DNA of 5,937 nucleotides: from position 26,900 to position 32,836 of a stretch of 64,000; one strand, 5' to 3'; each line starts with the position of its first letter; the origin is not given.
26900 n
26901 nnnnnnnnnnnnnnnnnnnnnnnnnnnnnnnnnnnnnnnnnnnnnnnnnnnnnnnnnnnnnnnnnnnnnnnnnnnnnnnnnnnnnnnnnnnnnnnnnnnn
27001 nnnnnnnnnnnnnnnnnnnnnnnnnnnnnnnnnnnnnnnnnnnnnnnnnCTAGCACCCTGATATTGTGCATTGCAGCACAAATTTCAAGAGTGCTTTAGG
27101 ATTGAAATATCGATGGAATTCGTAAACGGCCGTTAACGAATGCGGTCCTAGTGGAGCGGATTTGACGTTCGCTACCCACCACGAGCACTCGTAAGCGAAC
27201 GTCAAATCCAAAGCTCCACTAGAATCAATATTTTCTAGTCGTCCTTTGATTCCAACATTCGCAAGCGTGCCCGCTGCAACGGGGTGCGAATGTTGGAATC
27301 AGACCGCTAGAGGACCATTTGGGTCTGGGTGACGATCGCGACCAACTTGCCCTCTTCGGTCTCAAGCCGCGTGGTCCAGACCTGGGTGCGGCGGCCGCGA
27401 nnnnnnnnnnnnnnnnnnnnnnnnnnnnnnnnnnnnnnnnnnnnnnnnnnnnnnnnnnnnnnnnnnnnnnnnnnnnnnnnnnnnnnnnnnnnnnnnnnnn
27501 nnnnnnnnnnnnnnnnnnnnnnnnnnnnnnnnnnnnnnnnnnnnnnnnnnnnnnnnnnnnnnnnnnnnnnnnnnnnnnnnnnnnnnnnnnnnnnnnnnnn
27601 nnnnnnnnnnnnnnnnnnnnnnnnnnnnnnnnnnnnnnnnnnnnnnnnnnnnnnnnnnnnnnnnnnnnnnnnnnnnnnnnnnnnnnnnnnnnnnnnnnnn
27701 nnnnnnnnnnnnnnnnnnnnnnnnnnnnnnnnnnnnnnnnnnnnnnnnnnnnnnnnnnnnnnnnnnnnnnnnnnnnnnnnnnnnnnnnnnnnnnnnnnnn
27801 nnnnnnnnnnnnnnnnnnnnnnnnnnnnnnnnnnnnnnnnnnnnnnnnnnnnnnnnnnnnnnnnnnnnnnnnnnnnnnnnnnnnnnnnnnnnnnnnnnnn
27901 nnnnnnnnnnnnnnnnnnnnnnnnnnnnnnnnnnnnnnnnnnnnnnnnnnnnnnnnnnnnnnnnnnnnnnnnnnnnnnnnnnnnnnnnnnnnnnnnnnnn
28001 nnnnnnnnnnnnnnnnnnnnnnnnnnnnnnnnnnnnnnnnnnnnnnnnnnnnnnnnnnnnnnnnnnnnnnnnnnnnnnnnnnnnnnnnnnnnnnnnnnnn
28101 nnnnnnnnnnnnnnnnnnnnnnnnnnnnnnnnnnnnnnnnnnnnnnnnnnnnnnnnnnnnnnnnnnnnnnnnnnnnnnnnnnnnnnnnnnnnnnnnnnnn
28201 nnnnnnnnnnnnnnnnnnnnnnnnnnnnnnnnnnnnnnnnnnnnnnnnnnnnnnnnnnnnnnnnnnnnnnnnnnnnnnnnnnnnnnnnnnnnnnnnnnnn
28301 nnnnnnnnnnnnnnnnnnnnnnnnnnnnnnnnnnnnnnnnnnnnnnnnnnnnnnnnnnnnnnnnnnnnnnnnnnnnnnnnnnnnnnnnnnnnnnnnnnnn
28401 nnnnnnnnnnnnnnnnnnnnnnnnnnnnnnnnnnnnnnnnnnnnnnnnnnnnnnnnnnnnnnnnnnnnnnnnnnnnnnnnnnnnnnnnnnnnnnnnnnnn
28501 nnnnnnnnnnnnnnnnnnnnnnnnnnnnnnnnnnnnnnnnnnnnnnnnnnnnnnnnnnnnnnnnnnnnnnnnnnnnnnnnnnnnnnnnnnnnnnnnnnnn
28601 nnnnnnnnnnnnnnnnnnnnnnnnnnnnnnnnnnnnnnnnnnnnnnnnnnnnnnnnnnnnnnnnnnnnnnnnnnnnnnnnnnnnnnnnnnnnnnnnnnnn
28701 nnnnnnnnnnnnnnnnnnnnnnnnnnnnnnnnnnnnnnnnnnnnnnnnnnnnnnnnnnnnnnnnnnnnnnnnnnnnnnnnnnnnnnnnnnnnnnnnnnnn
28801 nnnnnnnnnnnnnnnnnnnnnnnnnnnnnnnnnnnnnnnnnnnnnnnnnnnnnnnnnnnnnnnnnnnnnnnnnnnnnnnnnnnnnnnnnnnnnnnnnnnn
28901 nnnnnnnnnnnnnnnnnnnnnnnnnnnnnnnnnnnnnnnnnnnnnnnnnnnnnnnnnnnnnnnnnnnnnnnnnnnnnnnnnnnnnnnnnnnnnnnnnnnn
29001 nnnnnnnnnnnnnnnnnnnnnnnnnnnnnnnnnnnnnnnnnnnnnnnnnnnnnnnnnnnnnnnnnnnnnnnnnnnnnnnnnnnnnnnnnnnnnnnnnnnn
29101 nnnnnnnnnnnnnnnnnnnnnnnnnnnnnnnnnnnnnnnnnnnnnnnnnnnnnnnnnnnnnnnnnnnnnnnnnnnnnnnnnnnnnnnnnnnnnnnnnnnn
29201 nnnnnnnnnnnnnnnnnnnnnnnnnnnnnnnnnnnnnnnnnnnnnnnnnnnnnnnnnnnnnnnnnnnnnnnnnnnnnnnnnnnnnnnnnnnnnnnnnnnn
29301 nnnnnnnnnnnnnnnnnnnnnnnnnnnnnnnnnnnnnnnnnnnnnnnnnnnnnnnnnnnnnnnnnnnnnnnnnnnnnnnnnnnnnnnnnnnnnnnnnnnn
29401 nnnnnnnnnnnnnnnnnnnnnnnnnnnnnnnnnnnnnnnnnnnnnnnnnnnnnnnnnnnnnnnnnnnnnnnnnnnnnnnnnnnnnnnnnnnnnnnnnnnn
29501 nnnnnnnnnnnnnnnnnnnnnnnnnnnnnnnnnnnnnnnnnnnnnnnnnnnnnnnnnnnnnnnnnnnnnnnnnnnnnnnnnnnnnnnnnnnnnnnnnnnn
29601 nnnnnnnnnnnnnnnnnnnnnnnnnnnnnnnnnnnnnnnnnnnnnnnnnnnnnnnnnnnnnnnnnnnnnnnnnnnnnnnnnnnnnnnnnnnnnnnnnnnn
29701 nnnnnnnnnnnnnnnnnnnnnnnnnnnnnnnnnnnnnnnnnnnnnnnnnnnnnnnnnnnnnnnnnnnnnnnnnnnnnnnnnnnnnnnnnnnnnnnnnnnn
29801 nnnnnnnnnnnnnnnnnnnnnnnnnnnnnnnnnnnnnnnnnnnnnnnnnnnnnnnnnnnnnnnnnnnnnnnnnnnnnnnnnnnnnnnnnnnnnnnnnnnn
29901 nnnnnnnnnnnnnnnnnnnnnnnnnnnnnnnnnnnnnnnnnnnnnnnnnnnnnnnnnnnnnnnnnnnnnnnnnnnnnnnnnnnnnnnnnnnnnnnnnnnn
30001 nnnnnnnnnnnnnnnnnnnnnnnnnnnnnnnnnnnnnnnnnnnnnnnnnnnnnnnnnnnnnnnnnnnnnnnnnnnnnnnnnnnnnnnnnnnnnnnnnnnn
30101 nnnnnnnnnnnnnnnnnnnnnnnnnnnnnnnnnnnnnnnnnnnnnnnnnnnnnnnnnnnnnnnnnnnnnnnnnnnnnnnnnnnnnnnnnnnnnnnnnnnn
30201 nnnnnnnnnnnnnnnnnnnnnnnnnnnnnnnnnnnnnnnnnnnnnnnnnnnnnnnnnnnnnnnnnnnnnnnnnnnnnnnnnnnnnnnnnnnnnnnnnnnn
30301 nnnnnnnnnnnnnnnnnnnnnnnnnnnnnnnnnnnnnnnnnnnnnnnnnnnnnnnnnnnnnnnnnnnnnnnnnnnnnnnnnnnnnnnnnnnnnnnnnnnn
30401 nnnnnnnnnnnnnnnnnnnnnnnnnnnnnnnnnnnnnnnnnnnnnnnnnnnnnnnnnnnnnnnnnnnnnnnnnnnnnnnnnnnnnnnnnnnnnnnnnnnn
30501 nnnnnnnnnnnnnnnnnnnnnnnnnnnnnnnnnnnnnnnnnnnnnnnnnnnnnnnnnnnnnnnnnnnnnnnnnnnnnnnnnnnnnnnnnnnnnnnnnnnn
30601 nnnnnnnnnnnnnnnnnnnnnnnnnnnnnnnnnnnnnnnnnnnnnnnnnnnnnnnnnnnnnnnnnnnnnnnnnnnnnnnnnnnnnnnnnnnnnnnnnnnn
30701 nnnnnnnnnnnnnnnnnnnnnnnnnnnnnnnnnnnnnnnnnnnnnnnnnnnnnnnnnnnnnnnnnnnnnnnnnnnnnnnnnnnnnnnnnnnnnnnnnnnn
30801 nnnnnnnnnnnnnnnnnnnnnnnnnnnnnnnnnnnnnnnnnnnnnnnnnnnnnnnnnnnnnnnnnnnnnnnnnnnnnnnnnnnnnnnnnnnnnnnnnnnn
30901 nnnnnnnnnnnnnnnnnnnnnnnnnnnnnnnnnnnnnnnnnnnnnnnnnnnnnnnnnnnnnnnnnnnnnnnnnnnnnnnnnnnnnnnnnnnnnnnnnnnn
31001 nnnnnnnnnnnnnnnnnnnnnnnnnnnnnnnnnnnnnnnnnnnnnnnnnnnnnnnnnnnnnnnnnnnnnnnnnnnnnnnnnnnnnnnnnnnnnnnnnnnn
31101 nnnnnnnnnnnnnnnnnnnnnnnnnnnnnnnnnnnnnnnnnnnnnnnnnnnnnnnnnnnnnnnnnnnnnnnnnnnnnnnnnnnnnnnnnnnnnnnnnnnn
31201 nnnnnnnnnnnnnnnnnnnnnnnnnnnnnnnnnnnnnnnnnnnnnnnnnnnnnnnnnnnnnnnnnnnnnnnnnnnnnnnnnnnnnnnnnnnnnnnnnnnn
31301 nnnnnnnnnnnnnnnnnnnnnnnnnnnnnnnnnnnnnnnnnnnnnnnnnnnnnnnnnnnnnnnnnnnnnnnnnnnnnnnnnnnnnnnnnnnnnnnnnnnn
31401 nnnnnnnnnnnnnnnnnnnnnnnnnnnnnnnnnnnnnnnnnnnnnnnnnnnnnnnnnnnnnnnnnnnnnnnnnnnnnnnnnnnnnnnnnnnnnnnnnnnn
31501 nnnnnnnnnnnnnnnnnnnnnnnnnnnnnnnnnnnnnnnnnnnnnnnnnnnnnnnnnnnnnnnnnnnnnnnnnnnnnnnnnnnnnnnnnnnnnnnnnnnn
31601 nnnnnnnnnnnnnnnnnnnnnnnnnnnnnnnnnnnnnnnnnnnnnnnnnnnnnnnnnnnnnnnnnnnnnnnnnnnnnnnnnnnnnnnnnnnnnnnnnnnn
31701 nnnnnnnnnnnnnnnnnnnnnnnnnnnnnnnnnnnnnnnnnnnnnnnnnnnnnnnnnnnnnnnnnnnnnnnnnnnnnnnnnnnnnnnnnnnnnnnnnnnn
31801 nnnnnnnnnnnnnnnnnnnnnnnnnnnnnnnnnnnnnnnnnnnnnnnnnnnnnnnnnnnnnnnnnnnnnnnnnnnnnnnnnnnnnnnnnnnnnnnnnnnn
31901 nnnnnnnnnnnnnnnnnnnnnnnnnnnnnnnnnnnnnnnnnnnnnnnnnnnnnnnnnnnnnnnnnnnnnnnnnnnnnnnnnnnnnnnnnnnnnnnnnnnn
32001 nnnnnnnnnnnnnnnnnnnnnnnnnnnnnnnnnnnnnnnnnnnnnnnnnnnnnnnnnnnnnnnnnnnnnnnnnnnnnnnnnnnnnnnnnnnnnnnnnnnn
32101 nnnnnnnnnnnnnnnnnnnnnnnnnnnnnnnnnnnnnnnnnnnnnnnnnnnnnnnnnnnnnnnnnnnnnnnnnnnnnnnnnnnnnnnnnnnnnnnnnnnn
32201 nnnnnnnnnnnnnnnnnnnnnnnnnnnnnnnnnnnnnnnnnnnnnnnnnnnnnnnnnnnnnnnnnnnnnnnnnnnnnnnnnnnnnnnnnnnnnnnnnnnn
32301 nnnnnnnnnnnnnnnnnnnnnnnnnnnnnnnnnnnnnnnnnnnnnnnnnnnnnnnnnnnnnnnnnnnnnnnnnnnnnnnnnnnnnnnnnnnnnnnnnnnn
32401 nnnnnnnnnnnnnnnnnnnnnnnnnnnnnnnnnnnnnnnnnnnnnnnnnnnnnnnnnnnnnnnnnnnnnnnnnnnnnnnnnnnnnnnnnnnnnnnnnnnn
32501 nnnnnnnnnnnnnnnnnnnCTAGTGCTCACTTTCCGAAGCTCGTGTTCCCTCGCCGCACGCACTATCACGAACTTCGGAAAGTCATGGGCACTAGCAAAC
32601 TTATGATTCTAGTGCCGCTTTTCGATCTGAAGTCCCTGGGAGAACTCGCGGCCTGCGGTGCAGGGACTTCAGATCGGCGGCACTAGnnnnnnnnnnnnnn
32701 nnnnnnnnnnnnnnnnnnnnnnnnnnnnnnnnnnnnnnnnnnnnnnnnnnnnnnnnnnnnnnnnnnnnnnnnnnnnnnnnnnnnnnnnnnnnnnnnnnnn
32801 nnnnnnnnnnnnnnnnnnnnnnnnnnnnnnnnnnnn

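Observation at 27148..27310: Subfamily II has different stem sequence but intact pairing: extensive covariation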

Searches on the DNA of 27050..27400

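Call 44: search_rna_families(source=window, start=27050, end=27400, threshold=evalue, max_evalue=10)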
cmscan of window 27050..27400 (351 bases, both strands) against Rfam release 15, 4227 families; matches with E-value up to 10: 8.
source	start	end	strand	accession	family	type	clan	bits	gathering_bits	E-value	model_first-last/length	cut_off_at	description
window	27145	27225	+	RF04145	MIR8706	Gene; miRNA;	-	26.3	95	0.0049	1-101/101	no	MIR8706 microRNA precursor family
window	27119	27260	+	RF01451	S_pombe_snR97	Gene; snRNA; snoRNA; HACA-box;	-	19.6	100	0.82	1-148/148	no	small nucleolar RNA snR97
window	27080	27108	-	RF01354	CRISPR-DR45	Gene; CRISPR;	-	18.3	37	1.5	1-24/24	no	CRISPR RNA direct repeat element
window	27050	27099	+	RF00507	Corona_FSE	Cis-reg; frameshift_element;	-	17.6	46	0.2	27-78/78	5'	Coronavirus frameshifting stimulation element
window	27244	27304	+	RF00857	mir-233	Gene; miRNA;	-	16.7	67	1.5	1-78/78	no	mir-233 microRNA precursor family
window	27274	27332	+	RF00275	SNORD56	Gene; snRNA; snoRNA; CD-box;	-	13.4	36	8.1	1-71/71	no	Small nucleolar RNA SNORD56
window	27248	27300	-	RF03013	nadA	Gene; sRNA;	-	13.2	37.5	3.9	1-62/62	no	nadA riboswitch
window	27050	27085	-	RF02220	ZNRD1-AS1_3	Gene; lncRNA;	-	12.9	60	2.2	1-36/104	3'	ZNRD1 antisense RNA 1 conserved region 3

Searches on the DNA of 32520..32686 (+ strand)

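Call 47: search_dna_similar(query=window:32520-32686:+, collection=plasmids, mode=distant, max_evalue=0.001, max_rows=40)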
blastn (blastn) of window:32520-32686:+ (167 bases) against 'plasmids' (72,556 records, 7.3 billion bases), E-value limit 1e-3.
No match.
